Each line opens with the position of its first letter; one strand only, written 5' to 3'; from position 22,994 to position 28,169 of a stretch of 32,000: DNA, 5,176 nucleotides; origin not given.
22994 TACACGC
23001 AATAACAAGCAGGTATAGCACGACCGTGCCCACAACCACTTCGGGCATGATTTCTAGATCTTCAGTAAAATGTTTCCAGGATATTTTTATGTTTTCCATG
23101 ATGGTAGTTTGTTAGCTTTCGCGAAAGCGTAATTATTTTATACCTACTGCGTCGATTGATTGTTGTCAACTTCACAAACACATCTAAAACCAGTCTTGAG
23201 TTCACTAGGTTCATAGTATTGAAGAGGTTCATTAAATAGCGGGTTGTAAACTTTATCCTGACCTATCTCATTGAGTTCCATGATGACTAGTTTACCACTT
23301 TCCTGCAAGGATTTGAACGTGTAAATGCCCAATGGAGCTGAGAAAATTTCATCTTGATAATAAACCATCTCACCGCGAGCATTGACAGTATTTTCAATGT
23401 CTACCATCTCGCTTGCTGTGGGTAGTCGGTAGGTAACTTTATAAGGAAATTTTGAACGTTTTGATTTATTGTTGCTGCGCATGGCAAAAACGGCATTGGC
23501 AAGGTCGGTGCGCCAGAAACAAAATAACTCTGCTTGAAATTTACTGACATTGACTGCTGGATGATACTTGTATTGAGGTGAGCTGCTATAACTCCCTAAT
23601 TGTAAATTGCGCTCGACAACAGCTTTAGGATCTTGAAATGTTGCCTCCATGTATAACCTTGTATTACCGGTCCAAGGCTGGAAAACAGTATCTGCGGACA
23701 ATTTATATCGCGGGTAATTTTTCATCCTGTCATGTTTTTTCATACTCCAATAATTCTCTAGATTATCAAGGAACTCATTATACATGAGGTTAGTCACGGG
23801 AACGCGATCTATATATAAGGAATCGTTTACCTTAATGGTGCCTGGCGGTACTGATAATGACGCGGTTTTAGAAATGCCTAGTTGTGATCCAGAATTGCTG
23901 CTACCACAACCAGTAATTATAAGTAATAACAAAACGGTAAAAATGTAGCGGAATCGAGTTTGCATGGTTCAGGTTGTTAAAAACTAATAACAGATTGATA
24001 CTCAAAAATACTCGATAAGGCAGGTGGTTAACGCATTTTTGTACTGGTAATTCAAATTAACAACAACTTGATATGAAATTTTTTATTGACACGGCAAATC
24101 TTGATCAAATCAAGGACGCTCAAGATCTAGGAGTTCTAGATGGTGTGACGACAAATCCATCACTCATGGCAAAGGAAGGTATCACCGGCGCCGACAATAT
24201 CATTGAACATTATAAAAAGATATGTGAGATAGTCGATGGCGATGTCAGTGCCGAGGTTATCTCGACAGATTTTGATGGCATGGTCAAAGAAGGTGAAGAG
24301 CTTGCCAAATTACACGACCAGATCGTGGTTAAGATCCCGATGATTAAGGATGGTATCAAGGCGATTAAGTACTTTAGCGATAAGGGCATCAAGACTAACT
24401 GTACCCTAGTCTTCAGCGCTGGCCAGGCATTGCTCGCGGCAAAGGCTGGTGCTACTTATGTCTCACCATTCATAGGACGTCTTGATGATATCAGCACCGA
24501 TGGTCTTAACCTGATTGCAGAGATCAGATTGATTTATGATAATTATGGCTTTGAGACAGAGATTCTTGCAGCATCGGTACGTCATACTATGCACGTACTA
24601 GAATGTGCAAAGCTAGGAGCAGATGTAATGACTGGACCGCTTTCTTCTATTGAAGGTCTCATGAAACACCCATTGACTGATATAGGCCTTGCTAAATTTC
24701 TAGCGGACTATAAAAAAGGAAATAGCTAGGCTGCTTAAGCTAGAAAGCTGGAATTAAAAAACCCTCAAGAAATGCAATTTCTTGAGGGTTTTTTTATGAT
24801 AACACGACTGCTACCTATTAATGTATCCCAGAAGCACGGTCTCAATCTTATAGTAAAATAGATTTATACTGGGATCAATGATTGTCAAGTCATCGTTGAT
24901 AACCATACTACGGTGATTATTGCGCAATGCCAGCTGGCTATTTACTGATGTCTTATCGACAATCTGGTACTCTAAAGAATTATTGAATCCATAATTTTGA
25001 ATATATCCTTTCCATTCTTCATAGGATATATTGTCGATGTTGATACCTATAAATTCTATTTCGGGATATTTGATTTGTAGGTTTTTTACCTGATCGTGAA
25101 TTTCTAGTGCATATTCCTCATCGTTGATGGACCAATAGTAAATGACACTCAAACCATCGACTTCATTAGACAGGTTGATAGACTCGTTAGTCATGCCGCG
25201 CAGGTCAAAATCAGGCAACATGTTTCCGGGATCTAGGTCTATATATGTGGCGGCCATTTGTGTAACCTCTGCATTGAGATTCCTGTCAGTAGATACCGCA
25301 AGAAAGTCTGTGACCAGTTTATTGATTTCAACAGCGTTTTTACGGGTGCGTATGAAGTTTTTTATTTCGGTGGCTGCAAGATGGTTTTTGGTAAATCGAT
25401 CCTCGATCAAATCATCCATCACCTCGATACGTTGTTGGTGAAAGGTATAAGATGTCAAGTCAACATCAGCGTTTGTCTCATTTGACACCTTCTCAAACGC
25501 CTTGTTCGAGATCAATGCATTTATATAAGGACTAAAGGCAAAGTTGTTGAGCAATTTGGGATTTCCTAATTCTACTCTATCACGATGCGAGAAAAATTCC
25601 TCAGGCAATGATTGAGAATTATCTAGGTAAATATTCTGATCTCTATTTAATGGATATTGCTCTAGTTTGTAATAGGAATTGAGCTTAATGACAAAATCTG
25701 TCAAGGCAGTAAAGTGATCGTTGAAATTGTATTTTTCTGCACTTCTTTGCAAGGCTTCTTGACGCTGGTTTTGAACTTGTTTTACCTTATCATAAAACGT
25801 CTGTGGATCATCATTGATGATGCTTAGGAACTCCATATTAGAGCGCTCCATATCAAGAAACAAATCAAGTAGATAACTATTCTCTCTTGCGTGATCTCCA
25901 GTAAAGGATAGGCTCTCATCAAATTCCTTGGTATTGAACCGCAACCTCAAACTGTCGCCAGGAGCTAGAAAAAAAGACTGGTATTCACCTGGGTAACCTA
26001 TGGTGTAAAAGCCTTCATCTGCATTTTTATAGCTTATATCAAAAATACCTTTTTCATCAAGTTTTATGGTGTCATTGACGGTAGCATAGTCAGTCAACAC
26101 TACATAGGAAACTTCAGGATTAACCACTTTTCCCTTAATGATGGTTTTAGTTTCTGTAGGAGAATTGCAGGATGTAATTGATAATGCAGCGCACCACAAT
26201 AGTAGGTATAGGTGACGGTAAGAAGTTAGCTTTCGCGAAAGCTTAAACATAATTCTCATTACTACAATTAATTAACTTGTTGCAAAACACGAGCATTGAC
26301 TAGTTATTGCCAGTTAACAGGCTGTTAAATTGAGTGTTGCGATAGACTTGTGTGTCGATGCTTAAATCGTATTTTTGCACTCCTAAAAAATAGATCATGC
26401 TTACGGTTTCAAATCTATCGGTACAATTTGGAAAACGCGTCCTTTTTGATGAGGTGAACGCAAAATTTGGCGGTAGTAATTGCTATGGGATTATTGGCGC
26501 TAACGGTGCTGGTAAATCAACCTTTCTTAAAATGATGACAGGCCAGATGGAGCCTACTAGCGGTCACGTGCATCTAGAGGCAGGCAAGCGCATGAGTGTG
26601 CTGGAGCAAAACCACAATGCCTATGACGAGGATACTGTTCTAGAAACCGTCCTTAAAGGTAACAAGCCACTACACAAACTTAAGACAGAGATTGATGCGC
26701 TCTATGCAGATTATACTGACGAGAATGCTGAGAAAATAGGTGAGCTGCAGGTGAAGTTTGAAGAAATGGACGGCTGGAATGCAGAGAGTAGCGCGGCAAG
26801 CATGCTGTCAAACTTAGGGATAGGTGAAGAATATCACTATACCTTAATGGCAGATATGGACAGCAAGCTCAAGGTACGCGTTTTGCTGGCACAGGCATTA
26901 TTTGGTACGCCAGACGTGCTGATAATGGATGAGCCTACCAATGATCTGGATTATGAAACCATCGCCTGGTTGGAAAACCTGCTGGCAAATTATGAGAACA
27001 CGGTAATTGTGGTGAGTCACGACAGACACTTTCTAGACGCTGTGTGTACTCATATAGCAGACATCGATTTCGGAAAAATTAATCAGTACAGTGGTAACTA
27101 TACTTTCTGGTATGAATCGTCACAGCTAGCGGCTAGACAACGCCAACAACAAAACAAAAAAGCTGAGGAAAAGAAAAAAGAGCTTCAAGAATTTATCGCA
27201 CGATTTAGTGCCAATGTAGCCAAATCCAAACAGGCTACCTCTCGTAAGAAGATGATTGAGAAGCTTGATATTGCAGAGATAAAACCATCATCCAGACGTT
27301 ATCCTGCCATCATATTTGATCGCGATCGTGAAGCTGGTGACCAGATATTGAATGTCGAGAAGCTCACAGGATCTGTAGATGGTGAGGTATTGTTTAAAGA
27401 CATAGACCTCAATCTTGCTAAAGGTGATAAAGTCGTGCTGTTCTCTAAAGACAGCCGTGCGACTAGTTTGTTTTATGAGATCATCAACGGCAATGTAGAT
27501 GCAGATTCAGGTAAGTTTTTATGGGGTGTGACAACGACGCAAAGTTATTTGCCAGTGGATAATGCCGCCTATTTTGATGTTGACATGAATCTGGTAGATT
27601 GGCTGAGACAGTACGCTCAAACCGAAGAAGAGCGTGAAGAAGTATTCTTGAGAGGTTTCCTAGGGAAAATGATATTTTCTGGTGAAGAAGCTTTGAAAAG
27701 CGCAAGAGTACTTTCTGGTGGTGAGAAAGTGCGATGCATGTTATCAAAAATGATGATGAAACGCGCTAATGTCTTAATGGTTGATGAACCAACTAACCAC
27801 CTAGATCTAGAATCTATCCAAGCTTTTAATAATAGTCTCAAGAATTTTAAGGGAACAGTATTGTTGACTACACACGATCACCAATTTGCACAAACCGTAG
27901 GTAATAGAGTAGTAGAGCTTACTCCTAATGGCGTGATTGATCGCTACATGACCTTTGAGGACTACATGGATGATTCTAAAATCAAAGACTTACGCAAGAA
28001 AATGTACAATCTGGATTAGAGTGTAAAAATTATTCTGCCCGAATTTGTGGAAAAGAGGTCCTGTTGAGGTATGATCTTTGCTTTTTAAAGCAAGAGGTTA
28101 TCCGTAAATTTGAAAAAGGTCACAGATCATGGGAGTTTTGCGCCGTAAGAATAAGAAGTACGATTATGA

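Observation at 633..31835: Highly iterated 14-bp perfect palindrome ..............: 8 exact copies plus 1 near-copy in 32 kb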

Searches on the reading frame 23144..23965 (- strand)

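Call 6: search_protein_families(library=pfam, proteins=[window:23144-23965:-])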
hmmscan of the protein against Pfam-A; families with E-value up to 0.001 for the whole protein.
window:23144-23965:- (273 aa): 1 family
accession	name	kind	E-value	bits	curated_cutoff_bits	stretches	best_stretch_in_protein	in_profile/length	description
PF03781.23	FGE-sulfatase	-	1.4e-07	31.8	23.3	1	37-186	25-117/255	Sulfatase-modifying factor enzyme 1-like domain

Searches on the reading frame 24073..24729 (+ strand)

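Call 7: search_protein_families(library=pfam, proteins=[window:24073-24729:+])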
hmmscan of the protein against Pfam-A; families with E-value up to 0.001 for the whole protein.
window:24073-24729:+ (218 aa): 1 family
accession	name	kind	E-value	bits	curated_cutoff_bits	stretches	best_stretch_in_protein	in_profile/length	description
PF00923.25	TAL_FSA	-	2.8e-60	204.5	27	1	3-202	1-238/285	Transaldolase/Fructose-6-phosphate aldolase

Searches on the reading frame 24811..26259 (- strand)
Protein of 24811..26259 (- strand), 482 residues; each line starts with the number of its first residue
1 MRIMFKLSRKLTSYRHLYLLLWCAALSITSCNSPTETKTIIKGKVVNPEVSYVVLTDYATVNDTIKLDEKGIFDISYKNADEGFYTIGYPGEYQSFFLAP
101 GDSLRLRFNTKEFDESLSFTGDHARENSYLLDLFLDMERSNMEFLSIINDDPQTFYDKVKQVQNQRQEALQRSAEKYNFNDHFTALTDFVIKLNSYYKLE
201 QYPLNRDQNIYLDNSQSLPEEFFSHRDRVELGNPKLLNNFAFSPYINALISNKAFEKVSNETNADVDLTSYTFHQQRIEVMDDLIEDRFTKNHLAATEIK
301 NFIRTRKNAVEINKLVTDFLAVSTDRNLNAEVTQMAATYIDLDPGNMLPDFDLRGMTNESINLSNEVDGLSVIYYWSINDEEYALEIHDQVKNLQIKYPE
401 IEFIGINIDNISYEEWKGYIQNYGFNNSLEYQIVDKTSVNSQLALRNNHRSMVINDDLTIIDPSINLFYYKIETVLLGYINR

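Call 7: search_protein_families(library=pfam, proteins=[window:24811-26259:-])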
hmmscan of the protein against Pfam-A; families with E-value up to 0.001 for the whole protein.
window:24811-26259:- (482 aa): 1 family
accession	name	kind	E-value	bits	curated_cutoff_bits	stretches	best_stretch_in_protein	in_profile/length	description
PF13905.12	Thioredoxin_8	-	7.1e-05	23.5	27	1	371-457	4-91/94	Thioredoxin-like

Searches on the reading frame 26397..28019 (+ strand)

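Call 7: search_protein_families(library=pfam, proteins=[window:26397-28019:+])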
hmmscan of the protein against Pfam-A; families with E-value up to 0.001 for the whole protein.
window:26397-28019:+ (540 aa): 4 families
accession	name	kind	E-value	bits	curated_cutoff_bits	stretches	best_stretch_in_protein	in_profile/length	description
PF00005.33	ABC_tran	-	1.2e-30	107.3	25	2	18-182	2-137/137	ABC transporter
PF12848.13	ABC_tran_Xtn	-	2.3e-19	69.7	25.9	1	222-301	2-79/85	ABC transporter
PF13304.12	AAA_21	-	1.2e-12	49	27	0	458-494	260-299/304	AAA domain, putative AbiEii toxin, Type IV TA system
PF02463.25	SMC_N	-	1.8e-09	37.8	40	1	277-509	114-212/220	RecF/RecN/SMC N terminal domain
